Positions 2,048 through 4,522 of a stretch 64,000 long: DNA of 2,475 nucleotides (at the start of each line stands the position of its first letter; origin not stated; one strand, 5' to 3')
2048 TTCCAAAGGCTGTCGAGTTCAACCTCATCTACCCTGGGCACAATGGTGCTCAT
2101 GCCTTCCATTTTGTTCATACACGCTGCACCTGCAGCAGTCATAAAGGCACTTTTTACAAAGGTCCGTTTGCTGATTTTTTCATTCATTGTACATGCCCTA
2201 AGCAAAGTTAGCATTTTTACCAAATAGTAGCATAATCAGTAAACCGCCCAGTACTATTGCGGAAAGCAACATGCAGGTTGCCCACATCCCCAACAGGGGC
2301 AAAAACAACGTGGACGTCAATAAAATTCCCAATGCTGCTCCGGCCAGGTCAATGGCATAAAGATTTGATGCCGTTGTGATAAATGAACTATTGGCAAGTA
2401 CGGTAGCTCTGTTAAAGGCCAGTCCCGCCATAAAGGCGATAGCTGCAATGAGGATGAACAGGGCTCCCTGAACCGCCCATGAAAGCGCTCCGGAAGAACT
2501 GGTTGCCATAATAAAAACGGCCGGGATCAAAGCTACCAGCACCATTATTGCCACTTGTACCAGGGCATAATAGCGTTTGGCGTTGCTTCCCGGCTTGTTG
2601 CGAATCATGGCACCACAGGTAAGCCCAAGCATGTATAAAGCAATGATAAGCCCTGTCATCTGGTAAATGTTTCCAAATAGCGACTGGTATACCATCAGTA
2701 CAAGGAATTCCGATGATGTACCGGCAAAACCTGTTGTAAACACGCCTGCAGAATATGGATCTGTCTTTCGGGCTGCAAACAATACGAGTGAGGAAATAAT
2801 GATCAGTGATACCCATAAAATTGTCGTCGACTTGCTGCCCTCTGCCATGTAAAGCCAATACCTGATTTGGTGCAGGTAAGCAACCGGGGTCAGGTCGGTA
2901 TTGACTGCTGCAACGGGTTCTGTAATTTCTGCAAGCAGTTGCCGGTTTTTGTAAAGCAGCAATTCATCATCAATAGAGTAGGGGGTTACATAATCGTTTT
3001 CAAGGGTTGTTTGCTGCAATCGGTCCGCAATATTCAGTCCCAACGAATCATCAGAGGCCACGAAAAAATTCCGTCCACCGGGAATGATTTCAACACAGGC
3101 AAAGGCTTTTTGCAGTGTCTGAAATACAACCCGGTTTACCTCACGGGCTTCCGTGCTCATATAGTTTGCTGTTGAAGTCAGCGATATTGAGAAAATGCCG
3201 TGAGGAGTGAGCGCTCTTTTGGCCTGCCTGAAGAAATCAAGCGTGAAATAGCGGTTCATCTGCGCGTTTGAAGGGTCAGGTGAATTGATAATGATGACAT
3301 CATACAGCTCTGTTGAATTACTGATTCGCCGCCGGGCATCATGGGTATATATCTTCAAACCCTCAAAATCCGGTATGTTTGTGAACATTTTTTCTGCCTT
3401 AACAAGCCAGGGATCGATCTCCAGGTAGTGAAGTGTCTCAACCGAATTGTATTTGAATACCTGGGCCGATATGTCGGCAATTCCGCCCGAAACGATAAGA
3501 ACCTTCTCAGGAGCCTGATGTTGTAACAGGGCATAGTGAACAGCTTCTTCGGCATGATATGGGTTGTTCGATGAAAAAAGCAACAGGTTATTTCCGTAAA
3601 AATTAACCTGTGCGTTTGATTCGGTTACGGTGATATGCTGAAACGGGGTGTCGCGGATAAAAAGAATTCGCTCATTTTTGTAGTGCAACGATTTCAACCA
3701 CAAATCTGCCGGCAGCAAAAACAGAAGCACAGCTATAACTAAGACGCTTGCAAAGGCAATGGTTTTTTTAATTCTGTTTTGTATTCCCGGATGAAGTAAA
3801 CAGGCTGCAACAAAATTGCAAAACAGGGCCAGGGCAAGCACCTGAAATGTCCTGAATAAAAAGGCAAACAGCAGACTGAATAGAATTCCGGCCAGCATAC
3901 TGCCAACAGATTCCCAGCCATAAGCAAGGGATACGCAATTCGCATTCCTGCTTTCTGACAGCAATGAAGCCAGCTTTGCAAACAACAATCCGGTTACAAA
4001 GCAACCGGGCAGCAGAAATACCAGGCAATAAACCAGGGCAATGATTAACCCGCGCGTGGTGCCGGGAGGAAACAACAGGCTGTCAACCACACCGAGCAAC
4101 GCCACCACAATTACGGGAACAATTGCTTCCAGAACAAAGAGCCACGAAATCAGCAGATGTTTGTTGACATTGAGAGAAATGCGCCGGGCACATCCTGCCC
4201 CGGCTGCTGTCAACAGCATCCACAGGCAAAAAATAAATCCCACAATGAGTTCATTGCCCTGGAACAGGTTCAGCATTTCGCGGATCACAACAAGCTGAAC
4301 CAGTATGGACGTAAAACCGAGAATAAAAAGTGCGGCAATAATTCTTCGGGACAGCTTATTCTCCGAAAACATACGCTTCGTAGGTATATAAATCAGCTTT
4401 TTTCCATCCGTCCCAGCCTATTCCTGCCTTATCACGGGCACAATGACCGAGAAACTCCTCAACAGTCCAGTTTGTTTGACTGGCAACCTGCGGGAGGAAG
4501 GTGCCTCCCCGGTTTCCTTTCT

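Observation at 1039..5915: AmmeMemoRadiSam system whose components carry export signals, interrupted by a fused MFS/spermidine-synthase-like membrane protein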

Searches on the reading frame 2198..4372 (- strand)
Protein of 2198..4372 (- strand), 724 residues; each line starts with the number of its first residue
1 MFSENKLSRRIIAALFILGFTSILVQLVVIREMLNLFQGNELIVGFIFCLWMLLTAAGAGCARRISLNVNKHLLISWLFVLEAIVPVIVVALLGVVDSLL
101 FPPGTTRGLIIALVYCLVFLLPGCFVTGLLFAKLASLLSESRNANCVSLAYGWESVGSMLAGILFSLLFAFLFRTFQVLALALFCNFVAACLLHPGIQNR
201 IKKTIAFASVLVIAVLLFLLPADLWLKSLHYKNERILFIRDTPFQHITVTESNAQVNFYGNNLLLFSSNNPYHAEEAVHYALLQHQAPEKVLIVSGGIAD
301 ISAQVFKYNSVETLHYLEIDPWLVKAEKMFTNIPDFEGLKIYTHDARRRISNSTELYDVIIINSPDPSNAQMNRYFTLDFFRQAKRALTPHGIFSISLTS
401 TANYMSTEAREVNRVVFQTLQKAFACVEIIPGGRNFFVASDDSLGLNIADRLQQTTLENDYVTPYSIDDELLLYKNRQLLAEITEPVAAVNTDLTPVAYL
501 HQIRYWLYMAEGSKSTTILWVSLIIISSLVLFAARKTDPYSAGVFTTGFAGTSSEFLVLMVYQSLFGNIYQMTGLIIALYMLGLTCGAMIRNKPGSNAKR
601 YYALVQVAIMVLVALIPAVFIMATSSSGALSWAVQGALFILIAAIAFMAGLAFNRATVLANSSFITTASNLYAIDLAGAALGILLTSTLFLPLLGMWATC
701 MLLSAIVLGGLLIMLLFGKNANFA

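Call 3: search_protein_families(library=ncbifam, proteins=[window:2198-4372:-], max_evalue=0.001)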
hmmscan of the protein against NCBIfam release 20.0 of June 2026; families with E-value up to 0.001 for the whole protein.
window:2198-4372:- (724 aa): 6 families
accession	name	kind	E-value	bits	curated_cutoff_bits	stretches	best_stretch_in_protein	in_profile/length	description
NF002956.0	PRK03612.1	equivalog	9.1e-40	136.5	472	2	11-421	22-435/522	polyamine aminopropyltransferase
NF002010.0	PRK00811.1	equivalog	6.7e-26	91.2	260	1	229-441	18-239/287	polyamine aminopropyltransferase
TIGR00417.1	speE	equivalog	4.1e-22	78.7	249.55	1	230-447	13-239/271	spermidine synthase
NF002435.0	PRK01581.1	equivalog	9.3e-17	61.1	537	1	225-402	88-272/374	polyamine aminopropyltransferase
NF003380.0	PRK04457.1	equivalog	1.1e-08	34.5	304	1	279-403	61-185/265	polyamine aminopropyltransferase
NF037959.1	MFS_SpdSyn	subfamily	6.9e-08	31.7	40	1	71-429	55-411/480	fused MFS/spermidine synthase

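Call 4: search_protein_families(library=pfam, proteins=[window:2198-4372:-], max_evalue=0.001)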
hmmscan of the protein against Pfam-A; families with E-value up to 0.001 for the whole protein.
window:2198-4372:- (724 aa): 2 families
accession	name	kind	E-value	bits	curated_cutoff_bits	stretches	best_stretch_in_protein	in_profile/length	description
PF01564.23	Spermine_synth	-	1.7e-19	70.6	22.9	1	275-439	6-175/186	Spermine/spermidine synthase domain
PF05175.20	MTS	-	5.6e-06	26.5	23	1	283-415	27-157/170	Methyltransferase small domain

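Call 11: find_homologous_proteins(query=window:2198-4372:-)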
Query window:2198-4372:- (724 aa): 87 proteins with E <= 0.001 among 8000 candidates.
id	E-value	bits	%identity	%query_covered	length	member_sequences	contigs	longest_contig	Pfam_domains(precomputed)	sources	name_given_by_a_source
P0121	0.0e+0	1574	100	100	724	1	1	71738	PF05175.21,PF01564.24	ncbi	ncbi:MAG: methyltransferase [Bacteroidales bacterium]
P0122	0.0e+0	1336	89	94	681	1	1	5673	PF05175.21,PF01564.24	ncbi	-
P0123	0.0e+0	1335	85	100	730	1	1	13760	PF05175.21,PF01564.24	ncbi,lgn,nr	ncbi:MAG: methyltransferase [Bacteroidales bacterium]|nr:methyltransferase [Bacteroidales bacterium]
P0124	0.0e+0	1295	82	100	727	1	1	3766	PF05175.21,PF01564.24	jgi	jgi:spermidine synthase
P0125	0.0e+0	1206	76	100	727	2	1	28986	PF05175.21,PF01564.24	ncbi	-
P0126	0.0e+0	1152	72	100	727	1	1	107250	PF01564.24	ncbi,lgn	-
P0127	1.9e-243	828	53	99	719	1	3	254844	PF01564.24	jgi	jgi:spermidine synthase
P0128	1.4e-216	739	48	99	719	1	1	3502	PF01564.24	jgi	jgi:spermidine synthase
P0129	4.0e-214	731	47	99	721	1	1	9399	PF05175.21,PF01564.24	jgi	jgi:spermidine synthase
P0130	2.3e-205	702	47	99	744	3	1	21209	PF01564.24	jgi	jgi:spermidine synthase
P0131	6.1e-205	701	48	94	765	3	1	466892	PF05175.21,PF01564.24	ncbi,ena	-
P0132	9.3e-205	700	47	99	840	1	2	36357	PF01564.24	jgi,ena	jgi:spermidine synthase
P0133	4.4e-200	685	47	95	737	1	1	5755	PF01564.24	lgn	-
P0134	1.8e-198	680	49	89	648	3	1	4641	PF01564.24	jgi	jgi:spermidine synthase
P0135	4.6e-198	678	46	98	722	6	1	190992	PF05175.21,PF01564.24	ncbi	-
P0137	4.2e-192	659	45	99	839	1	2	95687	PF01564.24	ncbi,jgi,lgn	jgi:spermidine synthase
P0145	2.5e-182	626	42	99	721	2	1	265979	PF01564.24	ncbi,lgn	-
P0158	1.6e-119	419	35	99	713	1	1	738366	PF01564.24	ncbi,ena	-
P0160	8.3e-116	406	33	100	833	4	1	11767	PF01794.26,PF01564.24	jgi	-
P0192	1.1e-65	241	29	97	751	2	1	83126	PF05175.21,PF01564.24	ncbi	-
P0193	4.1e-62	229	28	96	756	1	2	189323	PF01564.24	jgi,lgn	jgi:spermidine synthase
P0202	1.0e-22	99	23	95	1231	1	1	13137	PF12801.13,PF04205.20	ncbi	-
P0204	4.0e-19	87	23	80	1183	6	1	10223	PF12801.13,PF04205.20,PF01564.24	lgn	-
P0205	1.4e-16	78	22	65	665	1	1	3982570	-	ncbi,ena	-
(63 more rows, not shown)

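Call 12: find_related_loci(query=window:2198-4372:-, collection=genome_contigs, flank=6000)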
Query window:2198-4372:- (724 aa) in genome_contigs; peptide patterns used: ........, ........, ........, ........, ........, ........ (x = any residue, [..] = any of these).
26 stretches matched a pattern; 3 encode a relative of the query (tblastn E <= 1e-3); 3 distinct loci.
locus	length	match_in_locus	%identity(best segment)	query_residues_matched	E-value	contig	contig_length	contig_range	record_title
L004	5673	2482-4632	89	8-724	0e+0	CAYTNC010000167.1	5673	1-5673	MAG TPA_asm: uncultured Bacteroidales bacterium isolate SRP294416_co3_877 genome assembly, contig: NODE_34993_length_567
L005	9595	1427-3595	85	1-723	0e+0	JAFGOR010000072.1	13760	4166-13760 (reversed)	MAG: Bacteroidales bacterium isolate Zod_Metabat.64 k87_2451513, whole genome shotgun sequence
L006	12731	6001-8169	72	1-723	0e+0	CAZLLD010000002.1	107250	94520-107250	MAG TPA_asm: uncultured Bacteroidales bacterium isolate SRP192927_co6_437 genome assembly, contig: NODE_133_length_10725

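Call 19: search_protein_representatives(protein=window:2198-4372:-)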
Query: 724 residues. Proteins with E-value up to 0.001 (for the whole library): 8235; up to 1e-10: 4550; up to 1e-30: 2824. The best 150 are listed.
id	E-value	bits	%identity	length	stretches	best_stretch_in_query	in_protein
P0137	1.3e-192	658.5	45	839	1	8-716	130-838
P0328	1.2e-157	543.0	41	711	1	10-715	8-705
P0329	9.1e-148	510.3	39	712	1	9-707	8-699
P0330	6.9e-145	500.8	39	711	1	6-718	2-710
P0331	1.9e-138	479.5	39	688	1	30-720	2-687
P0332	8.0e-136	470.9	36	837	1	14-720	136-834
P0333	9.4e-134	464.0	36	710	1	13-715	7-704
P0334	1.1e-132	460.4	35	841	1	13-719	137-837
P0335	1.6e-132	459.9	36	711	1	13-710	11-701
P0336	2.5e-132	459.3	34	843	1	12-699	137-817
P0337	1.3e-131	456.9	36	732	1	14-713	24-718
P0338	3.1e-131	455.7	37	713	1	7-716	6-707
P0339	4.4e-131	455.2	36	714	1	9-720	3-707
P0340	6.1e-130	451.4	37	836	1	14-720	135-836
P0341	1.5e-129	450.1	46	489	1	238-716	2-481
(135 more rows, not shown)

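Call 34: search_solved_structures(query=A1, max_evalue=0.01, show_alignments=2)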
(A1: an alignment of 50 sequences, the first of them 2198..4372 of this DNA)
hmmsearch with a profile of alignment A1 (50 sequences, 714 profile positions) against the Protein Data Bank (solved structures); distinct sequences matched with E-value up to 0.01: 29.
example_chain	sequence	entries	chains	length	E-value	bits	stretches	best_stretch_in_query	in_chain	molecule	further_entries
3anx_A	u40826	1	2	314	1.5e-38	135.8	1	225-495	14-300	spermidine synthase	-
1uir_A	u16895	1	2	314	2.1e-38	135.3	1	225-495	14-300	Polyamine Aminopropyltransferase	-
6bq2_A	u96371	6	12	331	2.2e-31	112.2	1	227-464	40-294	Thermospermine synthase ACAULIS protein | Thermospermine synthase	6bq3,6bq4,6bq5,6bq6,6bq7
1iy9_A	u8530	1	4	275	5.8e-31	110.7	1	233-396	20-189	Spermidine synthase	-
7xif_A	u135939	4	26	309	7.1e-31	110.4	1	231-396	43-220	Polyamine aminopropyltransferase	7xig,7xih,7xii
2pss_A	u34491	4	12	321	1.3e-30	109.6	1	230-394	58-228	Spermidine synthase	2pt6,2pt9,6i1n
4uoe_A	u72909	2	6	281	1.3e-30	109.5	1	231-394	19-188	SPERMIDINE SYNTHASE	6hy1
2pwp_A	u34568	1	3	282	1.4e-30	109.5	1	231-394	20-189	Spermidine synthase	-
2hte_A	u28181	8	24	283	1.4e-30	109.5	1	231-394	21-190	Spermidine synthase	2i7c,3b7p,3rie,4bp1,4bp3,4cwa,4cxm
8iyi_A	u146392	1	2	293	1.3e-29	106.3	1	231-451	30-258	KLLA0B09372p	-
1inl_A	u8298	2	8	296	5.5e-29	104.2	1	235-395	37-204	Spermidine synthase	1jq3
6o64_A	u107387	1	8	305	1e-28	103.3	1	232-435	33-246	Spermidine synthase 2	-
6o65_A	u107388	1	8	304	1.8e-28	102.5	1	232-433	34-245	Spermidine synthase 1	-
1xj5_A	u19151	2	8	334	2.2e-28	102.2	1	231-433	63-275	Spermidine synthase 1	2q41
6o63_A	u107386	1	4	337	2.3e-28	102.2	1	231-433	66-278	Spermidine synthase 1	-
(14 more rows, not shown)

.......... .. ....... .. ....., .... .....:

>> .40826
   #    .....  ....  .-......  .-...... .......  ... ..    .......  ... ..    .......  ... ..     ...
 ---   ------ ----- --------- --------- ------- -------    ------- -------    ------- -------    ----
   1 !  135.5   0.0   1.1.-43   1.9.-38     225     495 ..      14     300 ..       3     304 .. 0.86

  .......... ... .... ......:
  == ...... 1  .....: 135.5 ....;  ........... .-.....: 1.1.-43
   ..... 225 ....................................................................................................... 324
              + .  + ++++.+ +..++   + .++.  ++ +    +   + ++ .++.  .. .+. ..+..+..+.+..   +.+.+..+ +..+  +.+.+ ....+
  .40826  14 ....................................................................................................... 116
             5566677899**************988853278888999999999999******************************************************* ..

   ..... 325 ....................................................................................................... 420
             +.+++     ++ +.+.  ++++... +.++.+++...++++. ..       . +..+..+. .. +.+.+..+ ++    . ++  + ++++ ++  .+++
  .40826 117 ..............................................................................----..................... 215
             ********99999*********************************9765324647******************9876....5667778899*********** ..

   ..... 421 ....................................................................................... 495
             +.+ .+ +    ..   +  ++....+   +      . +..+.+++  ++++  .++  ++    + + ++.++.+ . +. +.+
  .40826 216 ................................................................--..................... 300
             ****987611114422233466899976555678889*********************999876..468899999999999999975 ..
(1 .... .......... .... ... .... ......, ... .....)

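Call 37: search_protein_families(library=pfam, proteins=[P0160, P0202, P0204, P0137, P0205], max_evalue=0.01)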
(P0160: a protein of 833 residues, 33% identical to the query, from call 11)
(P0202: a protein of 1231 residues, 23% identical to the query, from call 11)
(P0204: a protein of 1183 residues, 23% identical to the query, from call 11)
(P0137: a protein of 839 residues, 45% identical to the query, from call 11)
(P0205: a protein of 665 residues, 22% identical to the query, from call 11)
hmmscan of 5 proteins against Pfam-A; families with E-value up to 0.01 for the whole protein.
P0160 (833 aa): 1 family
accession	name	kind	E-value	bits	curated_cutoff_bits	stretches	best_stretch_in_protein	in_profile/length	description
PF01564.23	Spermine_synth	-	9.9e-12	45.2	22.9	1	389-511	6-131/186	Spermine/spermidine synthase domain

P0202 (1231 aa): 4 families
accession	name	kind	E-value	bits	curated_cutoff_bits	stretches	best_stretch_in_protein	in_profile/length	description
PF12801.12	Fer4_5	-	1.5e-14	54.1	22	2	965-998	5-38/48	4Fe-4S binding domain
PF04205.19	FMN_bind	-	5.7e-14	53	22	1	805-875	1-70/77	FMN-binding domain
PF07690.21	MFS_1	-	0.0012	18.2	33.4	1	531-695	153-345/347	Major Facilitator Superfamily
PF01564.23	Spermine_synth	-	0.0036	17.3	22.9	1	268-391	4-128/186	Spermine/spermidine synthase domain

P0204 (1183 aa): 3 families
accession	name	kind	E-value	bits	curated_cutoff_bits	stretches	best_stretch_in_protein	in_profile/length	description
PF12801.12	Fer4_5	-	7.8e-16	58.2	22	2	1016-1054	6-44/48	4Fe-4S binding domain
PF04205.19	FMN_bind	-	7.4e-12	46.2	22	1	851-924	1-72/77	FMN-binding domain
PF01564.23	Spermine_synth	-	2.4e-07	30.9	22.9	1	279-402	8-131/186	Spermine/spermidine synthase domain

P0137 (839 aa): 2 families
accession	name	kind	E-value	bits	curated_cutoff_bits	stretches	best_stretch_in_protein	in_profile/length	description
PF01564.23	Spermine_synth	-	1.5e-20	74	22.9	1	394-535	3-146/186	Spermine/spermidine synthase domain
PF05175.20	MTS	-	6e-05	23.2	23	1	409-560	31-168/170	Methyltransferase small domain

P0205 (665 aa): 0 families

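Call 46: predict_structure(alignment_id=A1)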
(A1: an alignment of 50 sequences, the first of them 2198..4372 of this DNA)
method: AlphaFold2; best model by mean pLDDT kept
length: 724 residues; sequences in the alignment: 50
mean_pLDDT: 87.9   pTM: 0.87
mean pLDDT of the five models: 87.9, 87.8, 87.5, 87.0, 86.9
residues with pLDDT >= 90: 368; 70-90: 327; 50-70: 20; < 50: 9
segments of 3 or more residues with pLDDT < 50: 1-3, 720-724
pLDDT, mean of each block of 10 residues (from residue 1): 68 96 92 83 85 94 78 91 94 89 78 90 95 93 89 95 89 91 94 73 86 91 85 88 89 90 87 90 93 93 94 95 93 92 90 92 89 92 94 93 77 93 95 92 89 84 83 88 79 85 81 77 83 79 93 93 82 87 94 78 95 93 72 89 96 91 86 93 90 89 96 82 32
secondary structure, 60 per line:
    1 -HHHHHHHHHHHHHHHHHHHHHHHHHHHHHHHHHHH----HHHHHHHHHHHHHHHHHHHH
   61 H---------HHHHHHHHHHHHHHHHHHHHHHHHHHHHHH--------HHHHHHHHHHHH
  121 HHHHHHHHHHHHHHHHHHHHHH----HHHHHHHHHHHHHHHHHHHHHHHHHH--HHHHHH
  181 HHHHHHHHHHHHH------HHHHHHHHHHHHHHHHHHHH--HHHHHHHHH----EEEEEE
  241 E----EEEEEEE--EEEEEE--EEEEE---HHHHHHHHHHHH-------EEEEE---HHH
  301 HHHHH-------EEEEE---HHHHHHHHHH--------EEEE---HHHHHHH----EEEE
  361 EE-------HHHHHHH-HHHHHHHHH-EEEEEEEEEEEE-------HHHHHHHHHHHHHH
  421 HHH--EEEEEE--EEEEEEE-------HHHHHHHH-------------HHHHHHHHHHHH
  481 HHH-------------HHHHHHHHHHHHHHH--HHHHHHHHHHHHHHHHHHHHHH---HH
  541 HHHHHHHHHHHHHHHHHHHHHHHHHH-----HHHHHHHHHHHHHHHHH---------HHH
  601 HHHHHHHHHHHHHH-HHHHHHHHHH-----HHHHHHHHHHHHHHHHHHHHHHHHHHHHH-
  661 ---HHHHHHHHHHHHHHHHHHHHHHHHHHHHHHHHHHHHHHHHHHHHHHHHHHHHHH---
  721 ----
elements in order (helices of 4 or more, strands of 3 or more residues): H2-36 H41-61 H71-100 H109-142 H147-172 H175-193 H200-219 H222-230 E235-241 E246-252 E255-260 E263-267 H271-282 E290-294 H298-305 E313-317 H321-330 E339-342 H346-352 E357-362 H370-376 H378-386 E388-399 H407-423 E426-431 E434-440 H448-455 H469-483 H497-511 H514-535 H539-566 H572-588 H598-614 H616-625 H631-659 H664-717
